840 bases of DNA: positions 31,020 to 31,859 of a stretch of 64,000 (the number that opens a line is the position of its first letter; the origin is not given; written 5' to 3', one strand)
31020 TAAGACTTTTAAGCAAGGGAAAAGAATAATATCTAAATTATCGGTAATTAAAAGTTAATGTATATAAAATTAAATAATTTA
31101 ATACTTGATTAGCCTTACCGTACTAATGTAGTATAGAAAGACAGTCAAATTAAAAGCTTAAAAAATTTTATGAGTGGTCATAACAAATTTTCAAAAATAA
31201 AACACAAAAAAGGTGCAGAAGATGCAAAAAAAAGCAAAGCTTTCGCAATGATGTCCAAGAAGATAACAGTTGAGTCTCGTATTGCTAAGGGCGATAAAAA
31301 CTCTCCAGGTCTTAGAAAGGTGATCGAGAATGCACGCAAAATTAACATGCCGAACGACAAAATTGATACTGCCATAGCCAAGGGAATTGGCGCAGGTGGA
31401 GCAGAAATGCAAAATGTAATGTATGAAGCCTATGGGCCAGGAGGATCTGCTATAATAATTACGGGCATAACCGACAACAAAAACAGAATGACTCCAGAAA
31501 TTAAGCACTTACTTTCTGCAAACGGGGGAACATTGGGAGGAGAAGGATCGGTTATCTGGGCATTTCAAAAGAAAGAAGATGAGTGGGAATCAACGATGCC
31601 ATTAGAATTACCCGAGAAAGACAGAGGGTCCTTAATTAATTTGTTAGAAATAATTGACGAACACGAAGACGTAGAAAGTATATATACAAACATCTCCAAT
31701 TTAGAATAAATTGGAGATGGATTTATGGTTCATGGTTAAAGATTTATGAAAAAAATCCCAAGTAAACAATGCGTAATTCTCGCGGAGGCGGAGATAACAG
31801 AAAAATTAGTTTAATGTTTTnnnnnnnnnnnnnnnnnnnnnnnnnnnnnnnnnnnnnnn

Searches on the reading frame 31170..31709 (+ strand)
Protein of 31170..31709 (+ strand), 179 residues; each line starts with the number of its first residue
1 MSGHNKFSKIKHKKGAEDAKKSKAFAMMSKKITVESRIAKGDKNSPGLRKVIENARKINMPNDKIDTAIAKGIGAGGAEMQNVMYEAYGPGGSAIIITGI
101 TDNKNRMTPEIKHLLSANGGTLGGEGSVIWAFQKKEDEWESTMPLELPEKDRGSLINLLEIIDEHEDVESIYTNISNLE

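Call 11: search_protein_families(library=pfam, proteins=[window:31170-31709:+], max_evalue=0.1)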
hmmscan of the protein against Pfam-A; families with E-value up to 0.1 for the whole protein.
window:31170-31709:+ (179 aa): 2 families
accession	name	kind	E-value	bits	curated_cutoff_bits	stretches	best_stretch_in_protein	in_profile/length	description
PF01709.26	Transcrip_reg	-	3.3e-22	79.4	27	2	81-135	2-56/160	TACO1/YebC second and third domain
PF20772.2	TACO1_YebC_N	-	1.1e-18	67.9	36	1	5-74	1-72/73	TACO1/YebC protein N-terminal domain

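Call 14: find_encoding_contigs(protein=window:31170-31709:+, flank=10000, max_places=10)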
Protein window:31170-31709:+ (179 aa): no gene with exactly this product is on record in the collection.

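Call 23: find_homologous_proteins(query=window:31170-31709:+, max_evalue=1e-20)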
Query window:31170-31709:+ (179 aa): 7911 proteins with E <= 1e-20 among 8000 candidates; the best 120 are listed.
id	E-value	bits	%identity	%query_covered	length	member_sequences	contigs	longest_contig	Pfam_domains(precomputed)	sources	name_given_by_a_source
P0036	3.8e-104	364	92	100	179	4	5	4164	PF01709.27,PF20772.3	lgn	-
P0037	1.9e-89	316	81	99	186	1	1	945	PF01709.27,PF20772.3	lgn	-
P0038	5.4e-89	314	79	100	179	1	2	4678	PF01709.27,PF20772.3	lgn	-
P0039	5.6e-88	311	79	100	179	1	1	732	PF01709.27,PF20772.3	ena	-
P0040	4.4e-87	308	79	99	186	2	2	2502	PF01709.27,PF20772.3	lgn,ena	-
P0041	2.8e-85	302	79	99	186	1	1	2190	PF01709.27,PF20772.3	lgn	-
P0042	1.3e-82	294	76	99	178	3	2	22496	PF01709.27,PF20772.3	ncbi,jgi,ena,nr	ncbi:MAG TPA: YebC/PmpR family DNA-binding transcriptional regulator [Candidatus Paceibacterota bact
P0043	1.9e-82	293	75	99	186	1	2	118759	PF01709.27,PF20772.3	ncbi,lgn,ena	ncbi:MAG: YebC/PmpR family DNA-binding transcriptional regulator [bacterium]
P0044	2.5e-81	290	74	99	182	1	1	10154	PF01709.27,PF20772.3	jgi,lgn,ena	-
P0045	4.7e-78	279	71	99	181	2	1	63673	PF01709.27,PF20772.3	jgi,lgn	jgi:YebC/PmpR family DNA-binding regulatory protein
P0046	5.3e-78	279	72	99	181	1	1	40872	PF01709.27,PF20772.3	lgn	-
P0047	4.7e-77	276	71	99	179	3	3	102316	PF01709.27,PF20772.3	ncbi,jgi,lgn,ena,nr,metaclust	ncbi:MAG: transcriptional regulator [Parcubacteria group bacterium GW2011_GWF2_38_76]|nr:MAG: transc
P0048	1.0e-72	261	68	98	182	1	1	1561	PF01709.27,PF20772.3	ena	-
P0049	1.7e-68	248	66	98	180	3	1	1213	PF01709.27,PF20772.3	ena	-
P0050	1.2e-66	242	65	99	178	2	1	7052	PF01709.27,PF20772.3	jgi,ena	-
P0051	6.2e-65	236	60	97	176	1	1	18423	PF01709.27,PF20772.3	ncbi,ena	-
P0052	2.2e-64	234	60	97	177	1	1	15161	PF01709.27,PF20772.3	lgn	-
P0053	2.3e-64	234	62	97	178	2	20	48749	PF01709.27,PF20772.3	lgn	-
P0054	3.1e-64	234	61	97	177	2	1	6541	PF01709.27,PF20772.3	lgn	-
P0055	3.5e-64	234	61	100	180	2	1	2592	PF01709.27,PF20772.3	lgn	-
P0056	4.1e-64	233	60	97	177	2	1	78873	PF01709.27,PF20772.3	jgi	jgi:YebC/PmpR family DNA-binding regulatory protein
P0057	1.2e-63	232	60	97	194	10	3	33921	PF01709.27,PF20772.3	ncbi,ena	-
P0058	1.4e-63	232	61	97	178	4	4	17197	PF01709.27,PF20772.3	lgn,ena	-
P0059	1.8e-63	231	59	97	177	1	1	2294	PF01709.27,PF20772.3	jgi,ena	-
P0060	4.0e-63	230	60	98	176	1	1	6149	PF01709.27,PF20772.3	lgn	-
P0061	7.4e-63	229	60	100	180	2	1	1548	PF01709.27,PF20772.3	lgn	-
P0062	1.7e-62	228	59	98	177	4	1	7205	PF01709.27,PF20772.3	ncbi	-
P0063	1.8e-62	228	59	97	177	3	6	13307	PF01709.27,PF20772.3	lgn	-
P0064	3.0e-62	227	59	97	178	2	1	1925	PF01709.27,PF20772.3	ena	-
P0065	3.1e-62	227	60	98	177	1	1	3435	PF01709.27,PF20772.3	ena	-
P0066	1.0e-60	222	59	97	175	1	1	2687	PF01709.27,PF20772.3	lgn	-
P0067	1.1e-60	222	56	100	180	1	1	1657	PF01709.27,PF20772.3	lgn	-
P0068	1.1e-60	222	61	97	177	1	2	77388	PF01709.27,PF20772.3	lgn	-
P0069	1.5e-60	222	61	84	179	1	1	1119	PF01709.27,PF20772.3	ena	-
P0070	1.7e-60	222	60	97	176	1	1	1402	PF01709.27,PF20772.3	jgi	jgi:YebC/PmpR family DNA-binding regulatory protein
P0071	2.2e-60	221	61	84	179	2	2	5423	PF01709.27,PF20772.3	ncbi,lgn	-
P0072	3.0e-60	221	62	84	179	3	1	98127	PF01709.27,PF20772.3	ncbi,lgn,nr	ncbi:MAG: YebC/PmpR family DNA-binding transcriptional regulator [Candidatus Vogelbacteria bacterium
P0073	3.0e-60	221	56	98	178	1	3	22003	PF01709.27,PF20772.3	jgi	-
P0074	3.7e-60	221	56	98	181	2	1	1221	PF01709.27,PF20772.3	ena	-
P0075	7.0e-60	220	61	87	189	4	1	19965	PF01709.27,PF20772.3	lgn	-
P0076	7.4e-60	220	56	98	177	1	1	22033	PF01709.27,PF20772.3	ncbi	-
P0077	2.0e-59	218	60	98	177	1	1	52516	PF01709.27,PF20772.3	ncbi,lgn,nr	ncbi:MAG: YebC/PmpR family DNA-binding transcriptional regulator [bacterium]|nr:YebC/PmpR family DNA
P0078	2.3e-59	218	62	98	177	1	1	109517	PF01709.27,PF20772.3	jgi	jgi:YebC/PmpR family DNA-binding regulatory protein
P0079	3.0e-59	218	57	97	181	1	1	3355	PF01709.27,PF20772.3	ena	-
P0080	7.4e-59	216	56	97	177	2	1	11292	PF01709.27,PF20772.3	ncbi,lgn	-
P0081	7.8e-59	216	56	99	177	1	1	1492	PF01709.27,PF20772.3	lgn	-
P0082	1.0e-58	216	57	97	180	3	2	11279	PF01709.27,PF20772.3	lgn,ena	-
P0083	1.3e-58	216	57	98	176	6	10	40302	PF01709.27,PF20772.3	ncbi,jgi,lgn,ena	-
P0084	1.4e-58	215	59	98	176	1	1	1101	PF01709.27,PF20772.3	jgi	-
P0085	2.0e-58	215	57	97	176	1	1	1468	PF01709.27,PF20772.3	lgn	-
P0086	2.1e-58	215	59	97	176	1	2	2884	PF01709.27,PF20772.3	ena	-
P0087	2.3e-58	215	57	97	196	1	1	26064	PF01709.27,PF20772.3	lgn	-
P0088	2.7e-58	215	55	100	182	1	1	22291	PF01709.27,PF20772.3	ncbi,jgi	ncbi:MAG: YebC/PmpR family DNA-binding transcriptional regulator [Candidatus Paceibacterota bacteriu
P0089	3.3e-58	214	58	97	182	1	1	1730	PF01709.27,PF20772.3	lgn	-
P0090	3.7e-58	214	56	100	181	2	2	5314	PF01709.27,PF20772.3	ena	-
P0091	4.1e-58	214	55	97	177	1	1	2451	PF01709.27,PF20772.3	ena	-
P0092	4.7e-58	214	55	97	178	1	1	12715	PF01709.27,PF20772.3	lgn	-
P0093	6.1e-58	213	57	96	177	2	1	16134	PF01709.27,PF20772.3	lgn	-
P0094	1.3e-57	212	56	97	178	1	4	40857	PF01709.27,PF20772.3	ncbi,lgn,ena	ncbi:MAG: YebC/PmpR family DNA-binding transcriptional regulator [Patescibacteria group bacterium]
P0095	1.4e-57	212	60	97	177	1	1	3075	PF01709.27,PF20772.3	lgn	-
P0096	2.1e-57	212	59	97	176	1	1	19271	PF01709.27,PF20772.3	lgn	-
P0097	3.7e-57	211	53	100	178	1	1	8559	PF01709.27,PF20772.3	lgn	-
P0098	4.7e-57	211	57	98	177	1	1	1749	PF01709.27,PF20772.3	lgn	-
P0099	5.2e-57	210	52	99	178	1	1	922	PF01709.27,PF20772.3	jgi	jgi:YebC/PmpR family DNA-binding regulatory protein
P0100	5.3e-57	210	53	97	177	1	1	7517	PF01709.27,PF20772.3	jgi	jgi:YebC/PmpR family DNA-binding regulatory protein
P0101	5.4e-57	210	53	100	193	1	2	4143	PF01709.27,PF20772.3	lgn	-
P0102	5.4e-57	210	56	100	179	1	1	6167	PF01709.27,PF20772.3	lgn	-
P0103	5.6e-57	210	56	97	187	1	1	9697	PF01709.27,PF20772.3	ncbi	ncbi:MAG: YebC/PmpR family DNA-binding transcriptional regulator [Patescibacteria group bacterium]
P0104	5.8e-57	210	58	99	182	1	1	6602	PF01709.27,PF20772.3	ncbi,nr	ncbi:MAG: YebC/PmpR family DNA-binding transcriptional regulator [Candidatus Vogelbacteria bacterium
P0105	6.4e-57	210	58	100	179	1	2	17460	PF01709.27,PF20772.3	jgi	-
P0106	7.8e-57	210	56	97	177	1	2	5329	PF01709.27,PF20772.3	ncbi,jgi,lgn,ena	ncbi:MAG: YebC/PmpR family DNA-binding transcriptional regulator [bacterium]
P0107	8.3e-57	210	57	97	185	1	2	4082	PF01709.27,PF20772.3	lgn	-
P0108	1.1e-56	209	55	100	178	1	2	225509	PF01709.27,PF20772.3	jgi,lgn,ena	-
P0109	1.1e-56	209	56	97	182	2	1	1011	PF01709.27,PF20772.3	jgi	-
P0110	1.2e-56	209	57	97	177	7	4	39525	PF01709.27,PF20772.3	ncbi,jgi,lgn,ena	ncbi:MAG TPA: YebC/PmpR family DNA-binding transcriptional regulator [Candidatus Paceibacterota bact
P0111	1.4e-56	209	56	97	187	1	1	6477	PF01709.27,PF20772.3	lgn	-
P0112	1.5e-56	209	57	97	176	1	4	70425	PF01709.27,PF20772.3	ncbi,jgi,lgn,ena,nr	ncbi:MAG: hypothetical protein A2542_03910 [Parcubacteria group bacterium RIFOXYD2_FULL_52_8]|nr:MAG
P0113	1.6e-56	209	57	98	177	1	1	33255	PF01709.27,PF20772.3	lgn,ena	-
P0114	1.8e-56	209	53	97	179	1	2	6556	PF01709.27,PF20772.3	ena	-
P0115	1.8e-56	209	55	98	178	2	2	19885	PF01709.27,PF20772.3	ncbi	-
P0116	2.0e-56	208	54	97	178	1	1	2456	PF01709.27,PF20772.3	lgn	-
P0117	2.2e-56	208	58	97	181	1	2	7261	PF01709.27,PF20772.3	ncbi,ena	-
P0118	2.7e-56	208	52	99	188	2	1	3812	PF01709.27,PF20772.3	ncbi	-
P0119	2.9e-56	208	55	97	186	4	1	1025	PF01709.27,PF20772.3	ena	-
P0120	3.0e-56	208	57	97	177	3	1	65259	PF01709.27,PF20772.3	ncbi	-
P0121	3.9e-56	208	53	99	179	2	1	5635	PF01709.27,PF20772.3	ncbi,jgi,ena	ncbi:MAG: YebC/PmpR family DNA-binding transcriptional regulator [Candidatus Paceibacterota bacteriu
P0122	4.4e-56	207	56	99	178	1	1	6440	PF01709.27,PF20772.3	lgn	-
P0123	4.5e-56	207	57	98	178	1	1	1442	PF01709.27,PF20772.3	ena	-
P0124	4.8e-56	207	59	97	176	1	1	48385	PF01709.27,PF20772.3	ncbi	-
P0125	6.5e-56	207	56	97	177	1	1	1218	PF01709.27,PF20772.3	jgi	jgi:YebC/PmpR family DNA-binding regulatory protein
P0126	6.8e-56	207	54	100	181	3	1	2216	PF01709.27,PF20772.3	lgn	-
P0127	7.4e-56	207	55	100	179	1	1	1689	PF01709.27,PF20772.3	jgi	-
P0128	7.8e-56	207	56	97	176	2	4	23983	PF01709.27,PF20772.3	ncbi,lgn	-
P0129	8.3e-56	206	59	97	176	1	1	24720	PF01709.27,PF20772.3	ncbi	-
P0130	1.0e-55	206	55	100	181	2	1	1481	PF01709.27,PF20772.3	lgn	-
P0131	1.4e-55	206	56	97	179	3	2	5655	PF01709.27,PF20772.3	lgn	-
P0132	1.4e-55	206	53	98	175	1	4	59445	PF01709.27,PF20772.3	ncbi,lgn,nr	ncbi:MAG: YebC/PmpR family DNA-binding transcriptional regulator [Candidatus Vogelbacteria bacterium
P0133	1.5e-55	206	57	97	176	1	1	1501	PF01709.27,PF20772.3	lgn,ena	-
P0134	1.5e-55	206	56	97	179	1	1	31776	PF01709.27,PF20772.3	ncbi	-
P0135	1.9e-55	205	53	98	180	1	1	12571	PF01709.27,PF20772.3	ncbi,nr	ncbi:MAG: YebC/PmpR family DNA-binding transcriptional regulator [Candidatus Vogelbacteria bacterium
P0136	2.5e-55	205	54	98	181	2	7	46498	PF01709.27,PF20772.3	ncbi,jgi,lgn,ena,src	ncbi:MAG TPA: YebC/PmpR family DNA-binding transcriptional regulator [Candidatus Paceibacterota bact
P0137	2.6e-55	205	56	97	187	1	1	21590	PF01709.27,PF20772.3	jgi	jgi:YebC/PmpR family DNA-binding regulatory protein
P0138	2.7e-55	205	53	98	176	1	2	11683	PF01709.27,PF20772.3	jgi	-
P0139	3.2e-55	205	52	98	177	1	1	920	PF01709.27,PF20772.3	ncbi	-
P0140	3.3e-55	204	56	97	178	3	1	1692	PF01709.27,PF20772.3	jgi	-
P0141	3.9e-55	204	54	100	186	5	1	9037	PF01709.27,PF20772.3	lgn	-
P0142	4.1e-55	204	56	98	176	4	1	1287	PF01709.27,PF20772.3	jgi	-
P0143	4.4e-55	204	54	96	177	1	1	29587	PF01709.27,PF20772.3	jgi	-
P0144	5.1e-55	204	58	97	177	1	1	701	PF01709.27,PF20772.3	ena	-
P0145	5.1e-55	204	57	98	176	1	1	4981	PF01709.27,PF20772.3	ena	-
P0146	5.5e-55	204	55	97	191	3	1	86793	PF01709.27,PF20772.3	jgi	-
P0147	6.1e-55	204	57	97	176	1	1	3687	PF01709.27,PF20772.3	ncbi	-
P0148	6.4e-55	204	52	98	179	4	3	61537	PF01709.27,PF20772.3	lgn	-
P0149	6.5e-55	204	54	98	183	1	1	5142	PF01709.27,PF20772.3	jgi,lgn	-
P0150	9.0e-55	203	54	99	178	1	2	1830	PF01709.27,PF20772.3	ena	-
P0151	1.2e-54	203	54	100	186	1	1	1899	PF01709.27,PF20772.3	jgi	jgi:YebC/PmpR family DNA-binding regulatory protein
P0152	1.4e-54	203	54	97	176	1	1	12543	PF01709.27,PF20772.3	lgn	-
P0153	1.5e-54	202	57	98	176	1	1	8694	PF01709.27,PF20772.3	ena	-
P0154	1.6e-54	202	52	97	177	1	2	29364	PF01709.27,PF20772.3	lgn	-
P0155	1.6e-54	202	56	97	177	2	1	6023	PF01709.27,PF20772.3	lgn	-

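Call 25: find_encoding_contigs(protein=P0036, flank=10000, max_places=10)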
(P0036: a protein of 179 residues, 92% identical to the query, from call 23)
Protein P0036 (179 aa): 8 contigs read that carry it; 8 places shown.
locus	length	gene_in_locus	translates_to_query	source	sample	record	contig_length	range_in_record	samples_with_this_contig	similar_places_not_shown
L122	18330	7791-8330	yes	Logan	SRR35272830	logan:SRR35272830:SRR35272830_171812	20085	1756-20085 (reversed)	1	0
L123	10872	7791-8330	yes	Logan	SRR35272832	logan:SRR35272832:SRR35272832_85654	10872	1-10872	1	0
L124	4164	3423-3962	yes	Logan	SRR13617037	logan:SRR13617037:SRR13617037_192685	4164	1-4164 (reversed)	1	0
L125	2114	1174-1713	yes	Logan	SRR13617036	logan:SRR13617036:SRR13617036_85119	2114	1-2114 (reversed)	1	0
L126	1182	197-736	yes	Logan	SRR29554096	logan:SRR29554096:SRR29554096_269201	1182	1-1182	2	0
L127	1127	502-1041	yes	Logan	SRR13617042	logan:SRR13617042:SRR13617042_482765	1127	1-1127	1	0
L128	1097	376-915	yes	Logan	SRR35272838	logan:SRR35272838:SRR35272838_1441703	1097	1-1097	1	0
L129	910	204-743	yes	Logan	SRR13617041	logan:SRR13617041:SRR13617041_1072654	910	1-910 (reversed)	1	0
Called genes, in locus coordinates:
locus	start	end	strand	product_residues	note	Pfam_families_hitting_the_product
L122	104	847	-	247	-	PF21694:DNA_pol3_delta_C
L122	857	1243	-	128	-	PF05635:23S_rRNA_IVP, PF22296:bAvd (weak)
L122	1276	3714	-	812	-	PF02739:5_3_exonuc_N, PF01367:5_3_exonuc, PF00476:DNA_pol_A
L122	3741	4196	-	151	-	PF02367:TsaE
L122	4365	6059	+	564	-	PF00437:T2SSE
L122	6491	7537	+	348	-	PF05496:RuvB_N, PF01078:Mg_chelatase (faint), PF00004:AAA, PF07728:AAA_5 (weak), PF17864:AAA_lid_4, PF05491:WHD_RuvB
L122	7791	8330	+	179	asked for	PF20772:TACO1_YebC_N, PF01709:Transcrip_reg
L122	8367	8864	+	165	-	PF02075:RuvC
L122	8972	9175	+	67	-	-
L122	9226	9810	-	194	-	-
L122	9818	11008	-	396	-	PF00579:tRNA-synt_1b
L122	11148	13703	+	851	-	PF00912:Transgly, PF00905:Transpeptidase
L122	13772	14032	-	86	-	-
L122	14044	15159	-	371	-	PF00712:DNA_pol3_beta, PF02767:DNA_pol3_beta_2, PF02768:DNA_pol3_beta_3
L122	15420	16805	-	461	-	PF11638:DnaA_N, PF00308:Bac_DnaA, PF00004:AAA (faint), PF01695:IstB_IS21, PF08299:Bac_DnaA_C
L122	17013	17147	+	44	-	PF00468:Ribosomal_L34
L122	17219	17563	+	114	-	PF00825:Ribonuclease_P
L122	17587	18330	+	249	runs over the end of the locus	PF02096:60KD_IMP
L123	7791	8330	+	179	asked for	PF20772:TACO1_YebC_N, PF01709:Transcrip_reg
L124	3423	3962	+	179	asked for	PF20772:TACO1_YebC_N, PF01709:Transcrip_reg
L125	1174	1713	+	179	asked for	PF20772:TACO1_YebC_N, PF01709:Transcrip_reg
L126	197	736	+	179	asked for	PF20772:TACO1_YebC_N, PF01709:Transcrip_reg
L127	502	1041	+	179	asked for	PF20772:TACO1_YebC_N, PF01709:Transcrip_reg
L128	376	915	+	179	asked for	PF20772:TACO1_YebC_N, PF01709:Transcrip_reg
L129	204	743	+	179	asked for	PF20772:TACO1_YebC_N, PF01709:Transcrip_reg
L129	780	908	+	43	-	?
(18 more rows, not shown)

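Call 26: find_encoding_contigs(protein=P0043, flank=8000, max_places=4)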
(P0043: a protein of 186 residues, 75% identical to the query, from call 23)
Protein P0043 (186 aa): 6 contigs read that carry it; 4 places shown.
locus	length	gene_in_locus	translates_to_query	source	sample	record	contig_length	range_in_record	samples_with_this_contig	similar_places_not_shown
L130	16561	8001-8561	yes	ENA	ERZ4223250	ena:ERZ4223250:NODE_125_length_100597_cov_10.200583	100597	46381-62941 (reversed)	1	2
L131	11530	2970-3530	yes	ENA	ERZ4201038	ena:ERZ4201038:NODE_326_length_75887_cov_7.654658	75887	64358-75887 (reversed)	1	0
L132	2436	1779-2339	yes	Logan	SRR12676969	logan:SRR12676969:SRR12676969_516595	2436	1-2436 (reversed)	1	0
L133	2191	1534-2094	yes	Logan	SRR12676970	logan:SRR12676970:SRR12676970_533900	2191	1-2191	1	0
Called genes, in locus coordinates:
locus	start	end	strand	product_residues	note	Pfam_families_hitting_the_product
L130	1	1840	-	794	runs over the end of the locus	PF02739:5_3_exonuc_N, PF01367:5_3_exonuc, PF00476:DNA_pol_A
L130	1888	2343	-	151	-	PF02367:TsaE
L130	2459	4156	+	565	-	PF00437:T2SSE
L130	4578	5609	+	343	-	PF13173:AAA_14 (faint), PF06068:TIP49 (faint), PF05496:RuvB_N, PF00004:AAA, PF07728:AAA_5 (weak), PF17864:AAA_lid_4, PF05491:WHD_RuvB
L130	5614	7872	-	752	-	PF00270:DEAD, PF04851:ResIII, PF18766:SWI2_SNF2, PF00271:Helicase_C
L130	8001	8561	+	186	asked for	PF20772:TACO1_YebC_N, PF01709:Transcrip_reg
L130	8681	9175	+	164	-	PF02075:RuvC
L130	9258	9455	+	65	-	-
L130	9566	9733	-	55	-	-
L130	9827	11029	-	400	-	PF00579:tRNA-synt_1b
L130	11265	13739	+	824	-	PF00912:Transgly, PF00905:Transpeptidase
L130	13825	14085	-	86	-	-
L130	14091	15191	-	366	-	PF00712:DNA_pol3_beta, PF02767:DNA_pol3_beta_2, PF02768:DNA_pol3_beta_3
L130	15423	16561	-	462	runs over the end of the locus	PF11638:DnaA_N, PF00308:Bac_DnaA, PF00004:AAA (weak), PF01695:IstB_IS21, PF13173:AAA_14 (faint), PF13401:AAA_22 (faint), PF08299:Bac_DnaA_C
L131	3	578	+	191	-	?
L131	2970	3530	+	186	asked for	PF20772:TACO1_YebC_N, PF01709:Transcrip_reg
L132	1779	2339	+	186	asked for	PF20772:TACO1_YebC_N, PF01709:Transcrip_reg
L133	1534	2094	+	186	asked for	PF20772:TACO1_YebC_N, PF01709:Transcrip_reg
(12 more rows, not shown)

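Call 27: find_encoding_contigs(protein=P0042, flank=8000, max_places=4)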
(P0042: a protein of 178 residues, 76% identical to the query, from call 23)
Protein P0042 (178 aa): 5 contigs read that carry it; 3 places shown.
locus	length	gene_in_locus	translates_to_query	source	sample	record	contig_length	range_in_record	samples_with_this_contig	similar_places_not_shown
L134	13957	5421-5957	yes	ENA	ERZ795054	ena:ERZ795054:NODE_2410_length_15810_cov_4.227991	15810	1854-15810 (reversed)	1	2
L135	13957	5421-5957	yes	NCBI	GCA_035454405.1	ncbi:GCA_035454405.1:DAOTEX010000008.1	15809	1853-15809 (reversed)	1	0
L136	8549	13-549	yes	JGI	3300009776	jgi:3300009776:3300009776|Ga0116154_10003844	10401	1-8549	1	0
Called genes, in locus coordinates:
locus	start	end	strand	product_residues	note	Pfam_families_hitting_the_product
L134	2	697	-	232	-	?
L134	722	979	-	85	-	PF15738:YafQ_toxin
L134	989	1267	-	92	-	-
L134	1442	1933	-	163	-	PF02367:TsaE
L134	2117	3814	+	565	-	PF05157:MshEN, PF00437:T2SSE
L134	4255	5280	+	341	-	PF06068:TIP49 (faint), PF05496:RuvB_N, PF00004:AAA, PF07728:AAA_5 (weak), PF17864:AAA_lid_4, PF05491:WHD_RuvB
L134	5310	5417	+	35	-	-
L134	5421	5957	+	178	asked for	PF20772:TACO1_YebC_N, PF01709:Transcrip_reg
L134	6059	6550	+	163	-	PF02075:RuvC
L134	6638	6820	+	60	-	-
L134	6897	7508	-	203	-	-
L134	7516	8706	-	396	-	PF00579:tRNA-synt_1b, PF22421:SYY_C-terminal, PF01479:S4 (weak)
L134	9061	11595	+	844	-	PF00912:Transgly, PF00905:Transpeptidase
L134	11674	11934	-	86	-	-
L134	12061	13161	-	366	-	PF00712:DNA_pol3_beta, PF02767:DNA_pol3_beta_2, PF02768:DNA_pol3_beta_3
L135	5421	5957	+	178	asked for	PF20772:TACO1_YebC_N, PF01709:Transcrip_reg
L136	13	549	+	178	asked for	PF20772:TACO1_YebC_N, PF01709:Transcrip_reg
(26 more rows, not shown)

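Call 67: find_encoding_contigs(protein=P0038, flank=5000, max_places=4)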
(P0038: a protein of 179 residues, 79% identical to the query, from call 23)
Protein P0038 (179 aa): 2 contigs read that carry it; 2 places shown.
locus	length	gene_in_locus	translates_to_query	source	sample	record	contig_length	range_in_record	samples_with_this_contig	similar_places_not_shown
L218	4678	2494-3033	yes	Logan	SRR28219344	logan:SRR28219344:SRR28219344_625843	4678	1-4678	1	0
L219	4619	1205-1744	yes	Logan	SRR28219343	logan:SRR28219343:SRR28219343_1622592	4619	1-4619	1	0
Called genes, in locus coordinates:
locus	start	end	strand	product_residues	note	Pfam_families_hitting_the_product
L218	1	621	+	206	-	?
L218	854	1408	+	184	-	-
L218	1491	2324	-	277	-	-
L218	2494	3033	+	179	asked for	PF20772:TACO1_YebC_N, PF01709:Transcrip_reg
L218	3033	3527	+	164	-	PF02075:RuvC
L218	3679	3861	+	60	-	-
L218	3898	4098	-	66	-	-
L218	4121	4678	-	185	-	?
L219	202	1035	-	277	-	-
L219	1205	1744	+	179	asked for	PF20772:TACO1_YebC_N, PF01709:Transcrip_reg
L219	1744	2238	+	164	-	PF02075:RuvC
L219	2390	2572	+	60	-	-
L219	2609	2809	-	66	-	-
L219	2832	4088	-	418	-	PF00579:tRNA-synt_1b, PF22421:SYY_C-terminal (weak)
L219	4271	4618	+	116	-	?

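Call 68: find_encoding_contigs(protein=P0040, flank=5000, max_places=4)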
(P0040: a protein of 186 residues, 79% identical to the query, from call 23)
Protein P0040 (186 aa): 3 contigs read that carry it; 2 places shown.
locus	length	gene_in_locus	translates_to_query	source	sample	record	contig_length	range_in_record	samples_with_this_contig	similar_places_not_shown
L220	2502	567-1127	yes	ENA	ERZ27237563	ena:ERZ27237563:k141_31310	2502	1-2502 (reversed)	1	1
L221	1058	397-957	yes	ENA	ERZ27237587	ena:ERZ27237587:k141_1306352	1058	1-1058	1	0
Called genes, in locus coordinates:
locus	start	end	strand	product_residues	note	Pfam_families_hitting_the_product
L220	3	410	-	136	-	?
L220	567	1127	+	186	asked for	PF20772:TACO1_YebC_N, PF01709:Transcrip_reg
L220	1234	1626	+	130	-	PF05635:23S_rRNA_IVP, PF22296:bAvd (weak)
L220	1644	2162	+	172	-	PF02075:RuvC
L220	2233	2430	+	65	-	-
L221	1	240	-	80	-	?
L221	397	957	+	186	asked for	PF20772:TACO1_YebC_N, PF01709:Transcrip_reg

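Call 71: find_encoding_contigs(protein=P0037, flank=3000, max_places=4)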
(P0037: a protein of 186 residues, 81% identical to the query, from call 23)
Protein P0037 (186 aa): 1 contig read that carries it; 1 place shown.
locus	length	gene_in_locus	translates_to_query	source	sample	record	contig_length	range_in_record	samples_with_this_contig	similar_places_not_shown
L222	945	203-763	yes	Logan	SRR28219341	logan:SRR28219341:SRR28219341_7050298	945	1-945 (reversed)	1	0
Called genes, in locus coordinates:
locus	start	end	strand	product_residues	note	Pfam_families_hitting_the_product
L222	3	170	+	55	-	?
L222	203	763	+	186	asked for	PF20772:TACO1_YebC_N, PF01709:Transcrip_reg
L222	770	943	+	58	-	?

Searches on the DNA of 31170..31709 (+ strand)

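Call 93: search_rna_families(sources=[L122, L134], threshold=gathering)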
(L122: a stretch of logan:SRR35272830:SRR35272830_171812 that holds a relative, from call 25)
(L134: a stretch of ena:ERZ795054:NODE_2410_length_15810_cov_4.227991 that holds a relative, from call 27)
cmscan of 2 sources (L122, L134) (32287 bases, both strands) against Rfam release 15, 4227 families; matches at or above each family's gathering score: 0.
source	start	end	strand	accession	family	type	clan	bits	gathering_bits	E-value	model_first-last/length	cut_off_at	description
